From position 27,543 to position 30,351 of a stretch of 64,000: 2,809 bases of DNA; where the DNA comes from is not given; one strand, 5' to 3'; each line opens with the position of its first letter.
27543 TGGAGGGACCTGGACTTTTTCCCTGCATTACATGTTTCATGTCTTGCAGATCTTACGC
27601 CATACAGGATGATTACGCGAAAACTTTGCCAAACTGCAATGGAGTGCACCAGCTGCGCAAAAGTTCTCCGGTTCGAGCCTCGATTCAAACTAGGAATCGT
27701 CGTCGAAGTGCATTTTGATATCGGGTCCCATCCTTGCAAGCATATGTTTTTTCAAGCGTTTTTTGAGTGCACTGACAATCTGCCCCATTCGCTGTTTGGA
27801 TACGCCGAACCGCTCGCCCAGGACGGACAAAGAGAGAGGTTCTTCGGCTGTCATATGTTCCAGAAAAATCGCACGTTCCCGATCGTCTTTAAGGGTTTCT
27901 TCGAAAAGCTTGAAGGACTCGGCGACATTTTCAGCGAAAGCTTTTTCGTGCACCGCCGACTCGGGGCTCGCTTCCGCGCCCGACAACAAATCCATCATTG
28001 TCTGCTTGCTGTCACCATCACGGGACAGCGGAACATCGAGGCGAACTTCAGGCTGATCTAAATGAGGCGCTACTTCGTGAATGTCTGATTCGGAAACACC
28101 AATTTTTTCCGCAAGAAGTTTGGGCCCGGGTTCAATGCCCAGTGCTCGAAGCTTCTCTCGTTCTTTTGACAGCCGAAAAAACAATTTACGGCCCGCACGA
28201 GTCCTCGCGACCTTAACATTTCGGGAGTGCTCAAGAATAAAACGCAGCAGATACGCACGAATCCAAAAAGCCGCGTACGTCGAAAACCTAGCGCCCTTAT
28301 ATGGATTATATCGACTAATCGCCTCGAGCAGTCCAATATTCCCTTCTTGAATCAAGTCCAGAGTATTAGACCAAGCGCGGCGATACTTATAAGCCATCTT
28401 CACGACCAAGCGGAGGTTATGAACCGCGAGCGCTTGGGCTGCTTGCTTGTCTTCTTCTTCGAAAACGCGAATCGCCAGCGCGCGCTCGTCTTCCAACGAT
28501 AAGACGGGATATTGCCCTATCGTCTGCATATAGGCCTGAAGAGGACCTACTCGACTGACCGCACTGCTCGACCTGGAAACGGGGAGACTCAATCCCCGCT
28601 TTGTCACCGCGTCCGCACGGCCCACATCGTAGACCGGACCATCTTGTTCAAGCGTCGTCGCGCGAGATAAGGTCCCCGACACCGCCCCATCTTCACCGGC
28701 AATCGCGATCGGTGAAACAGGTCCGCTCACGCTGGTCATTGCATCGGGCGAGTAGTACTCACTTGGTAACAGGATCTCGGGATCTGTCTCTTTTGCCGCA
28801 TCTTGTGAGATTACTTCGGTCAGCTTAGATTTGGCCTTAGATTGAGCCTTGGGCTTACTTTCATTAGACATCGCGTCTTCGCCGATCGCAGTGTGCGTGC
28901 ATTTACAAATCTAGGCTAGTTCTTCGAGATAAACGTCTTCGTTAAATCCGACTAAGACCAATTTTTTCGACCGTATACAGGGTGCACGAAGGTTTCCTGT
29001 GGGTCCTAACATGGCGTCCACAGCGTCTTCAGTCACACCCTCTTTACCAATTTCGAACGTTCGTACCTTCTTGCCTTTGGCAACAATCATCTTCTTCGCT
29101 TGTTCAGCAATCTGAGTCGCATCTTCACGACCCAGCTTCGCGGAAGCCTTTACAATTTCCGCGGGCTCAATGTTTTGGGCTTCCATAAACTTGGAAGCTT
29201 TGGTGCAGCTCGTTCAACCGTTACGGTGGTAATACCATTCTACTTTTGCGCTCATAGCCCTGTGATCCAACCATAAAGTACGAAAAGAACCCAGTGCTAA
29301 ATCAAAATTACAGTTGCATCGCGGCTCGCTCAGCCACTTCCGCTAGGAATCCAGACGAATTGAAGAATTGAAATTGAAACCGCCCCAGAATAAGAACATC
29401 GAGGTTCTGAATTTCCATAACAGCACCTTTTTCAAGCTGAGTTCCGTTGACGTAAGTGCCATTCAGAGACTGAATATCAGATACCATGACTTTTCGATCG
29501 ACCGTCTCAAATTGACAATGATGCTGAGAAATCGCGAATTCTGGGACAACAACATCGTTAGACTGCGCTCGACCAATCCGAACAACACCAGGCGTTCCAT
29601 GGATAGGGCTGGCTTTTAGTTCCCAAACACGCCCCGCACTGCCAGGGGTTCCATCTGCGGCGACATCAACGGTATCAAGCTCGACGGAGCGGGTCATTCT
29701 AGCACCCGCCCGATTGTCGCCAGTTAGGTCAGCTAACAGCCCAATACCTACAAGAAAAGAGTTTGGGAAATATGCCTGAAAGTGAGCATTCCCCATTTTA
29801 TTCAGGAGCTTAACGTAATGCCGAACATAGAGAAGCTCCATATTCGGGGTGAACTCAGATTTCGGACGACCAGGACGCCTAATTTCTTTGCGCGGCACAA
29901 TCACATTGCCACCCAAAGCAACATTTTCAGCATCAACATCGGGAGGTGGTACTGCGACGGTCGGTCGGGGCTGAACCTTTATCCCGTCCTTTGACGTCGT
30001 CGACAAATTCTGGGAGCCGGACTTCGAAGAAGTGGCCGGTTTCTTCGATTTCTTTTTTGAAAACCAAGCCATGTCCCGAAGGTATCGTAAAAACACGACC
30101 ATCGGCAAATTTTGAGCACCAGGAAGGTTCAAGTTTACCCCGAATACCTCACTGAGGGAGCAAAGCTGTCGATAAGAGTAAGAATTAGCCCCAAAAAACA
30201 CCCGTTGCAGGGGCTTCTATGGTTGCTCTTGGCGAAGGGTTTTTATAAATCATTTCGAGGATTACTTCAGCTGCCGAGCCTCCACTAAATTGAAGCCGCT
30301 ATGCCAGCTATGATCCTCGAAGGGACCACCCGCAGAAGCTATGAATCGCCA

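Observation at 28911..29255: Truncated-in-track ORF is a candidate selenoprotein: ArsC/Spx-family protein with a U-x-x-C motif and a SECIS-like hairpin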

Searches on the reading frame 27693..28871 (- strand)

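Call 29: search_protein_families(library=ncbifam, proteins=[window:27693-28871:-], max_evalue=1e-8)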
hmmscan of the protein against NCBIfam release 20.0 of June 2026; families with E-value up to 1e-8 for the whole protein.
window:27693-28871:- (393 aa): 39 families (the best 25 are shown)
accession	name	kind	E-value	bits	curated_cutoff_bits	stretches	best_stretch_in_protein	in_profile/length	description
TIGR02392.1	rpoH_proteo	equivalog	5.9e-60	203.2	323.1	1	111-377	3-268/270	RNA polymerase sigma factor RpoH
NF005143.0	PRK06596.1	subfamily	8.6e-58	196.1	241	1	102-378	7-282/285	RNA polymerase factor sigma-32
NF005693.0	PRK07500.1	equivalog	7.3e-46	156.6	315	1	119-380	16-280/289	RNA polymerase factor sigma-32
TIGR02394.1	rpoS_proteo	equivalog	3e-40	138.5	378.7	1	108-377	12-274/285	RNA polymerase sigma factor RpoS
NF004207.0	PRK05657.1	equivalog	6.3e-38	130.9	394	1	110-378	57-318/329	RNA polymerase sigma factor RpoS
NF006666.0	PRK09210.1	equivalog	9.5e-37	127.2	572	1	103-374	93-357/370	RNA polymerase sigma factor RpoD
TIGR02997.1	Sig70-cyanoRpoD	subfamily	1.2e-35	123.2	384.5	1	141-367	72-291/298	RNA polymerase sigma factor, RpoD/SigA family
TIGR02393.1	RpoD_Cterm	equivalog_domain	6.9e-32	110.9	354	1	145-376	2-227/238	RNA polymerase sigma factor RpoD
NF005920.0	PRK07921.1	subfamily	3.2e-29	102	464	1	127-375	74-316/328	RNA polymerase sigma factor SigB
NF004561.0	PRK05901.1-3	equivalog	8.8e-29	101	582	1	139-373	295-523/537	RNA polymerase sigma factor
NF041931.2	MzaA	equivalog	9.4e-29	100.8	800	1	113-375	446-703/726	MZA anti-phage system associated sigma-70 family RNA polymerase sigma factor MzaA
NF004615.0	PRK05949.1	subfamily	9.6e-29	100.3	530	1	139-374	87-315/327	RNA polymerase sigma factor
NF004208.0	PRK05658.1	equivalog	2.3e-28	99.6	555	1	138-375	387-618/631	RNA polymerase sigma factor RpoD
NF005642.0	PRK07405.1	subfamily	6.8e-28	97.8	524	1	140-375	79-307/318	RNA polymerase sigma factor SigD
NF004564.0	PRK05901.2-2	equivalog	1.6e-26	93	617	1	111-375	213-481/500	RNA polymerase sigma factor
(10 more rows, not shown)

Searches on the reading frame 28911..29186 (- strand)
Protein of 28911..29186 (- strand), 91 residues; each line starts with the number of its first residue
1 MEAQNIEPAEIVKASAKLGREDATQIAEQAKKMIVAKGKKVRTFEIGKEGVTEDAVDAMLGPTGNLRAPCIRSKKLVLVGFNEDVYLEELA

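Call 13: find_encoding_contigs(protein=window:28911-29186:-, flank=10000, max_places=6)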
Protein window:28911-29186:- (91 aa): no gene with exactly this product is on record in the collection.
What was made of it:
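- On Bacterial selenoprotein gene (general): The rest of the genome is not available, and the exact 91-aa product is not on record in the assembly index (call 13).
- Tried and rejected: An exact look-up of the window's 91-aa product found nothing on record (call 13).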

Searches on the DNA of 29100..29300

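Call 18: search_rna_families(source=window, start=29100, end=29300, threshold=evalue, max_evalue=10, show_alignments=3)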
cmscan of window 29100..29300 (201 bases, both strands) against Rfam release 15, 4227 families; matches with E-value up to 10: 2.
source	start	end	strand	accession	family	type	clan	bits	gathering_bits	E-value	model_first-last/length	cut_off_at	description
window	29254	29300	-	RF00074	mir-29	Gene; miRNA;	-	13.1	46.7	4.6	1-70/70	no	mir-29 microRNA precursor family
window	29165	29179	+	RF02126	GHRLOS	Gene; lncRNA;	-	12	48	0.8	56-70/70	no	Ghrelin opposite strand RNA conserved region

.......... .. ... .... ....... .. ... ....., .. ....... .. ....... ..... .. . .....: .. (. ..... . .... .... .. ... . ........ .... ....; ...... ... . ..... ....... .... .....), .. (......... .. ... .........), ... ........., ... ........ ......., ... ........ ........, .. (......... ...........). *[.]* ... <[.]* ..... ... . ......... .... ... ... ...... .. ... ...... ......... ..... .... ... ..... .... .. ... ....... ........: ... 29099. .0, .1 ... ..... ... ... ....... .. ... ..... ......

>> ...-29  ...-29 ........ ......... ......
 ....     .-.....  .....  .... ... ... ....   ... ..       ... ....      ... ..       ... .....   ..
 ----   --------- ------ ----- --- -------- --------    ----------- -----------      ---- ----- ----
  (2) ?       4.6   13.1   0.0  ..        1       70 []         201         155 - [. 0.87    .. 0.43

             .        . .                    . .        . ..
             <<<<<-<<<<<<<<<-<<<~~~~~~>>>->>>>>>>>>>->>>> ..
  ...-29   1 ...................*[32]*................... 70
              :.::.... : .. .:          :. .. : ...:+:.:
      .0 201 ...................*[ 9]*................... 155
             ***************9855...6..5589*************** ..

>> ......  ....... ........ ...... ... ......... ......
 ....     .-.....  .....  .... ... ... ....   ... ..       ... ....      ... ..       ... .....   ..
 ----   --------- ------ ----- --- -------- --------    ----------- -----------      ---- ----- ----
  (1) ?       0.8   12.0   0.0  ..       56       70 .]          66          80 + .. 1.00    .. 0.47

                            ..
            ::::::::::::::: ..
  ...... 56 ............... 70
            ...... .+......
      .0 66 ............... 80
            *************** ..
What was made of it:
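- No Rfam SECIS family matches the hairpin (call 18).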

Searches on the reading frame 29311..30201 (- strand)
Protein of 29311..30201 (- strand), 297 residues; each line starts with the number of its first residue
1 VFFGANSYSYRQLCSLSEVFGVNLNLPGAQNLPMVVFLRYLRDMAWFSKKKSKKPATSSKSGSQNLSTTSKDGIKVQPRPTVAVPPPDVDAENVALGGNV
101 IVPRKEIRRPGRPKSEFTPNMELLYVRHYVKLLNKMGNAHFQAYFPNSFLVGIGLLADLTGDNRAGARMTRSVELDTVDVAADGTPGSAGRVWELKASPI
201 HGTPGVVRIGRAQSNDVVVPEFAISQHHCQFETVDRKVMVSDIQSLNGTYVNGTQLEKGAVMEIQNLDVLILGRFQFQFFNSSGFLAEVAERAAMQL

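Call 29: search_protein_families(library=ncbifam, proteins=[window:29311-30201:-], max_evalue=1e-8)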
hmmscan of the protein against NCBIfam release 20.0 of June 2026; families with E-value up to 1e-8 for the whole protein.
window:29311-30201:- (297 aa): 1 family
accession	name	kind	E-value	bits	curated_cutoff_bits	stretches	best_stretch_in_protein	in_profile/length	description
NF049868.1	FhaB_Rv0019c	equivalog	6.6e-09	36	125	0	206-264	87-145/158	FHA domain-containing protein FhaB/FipA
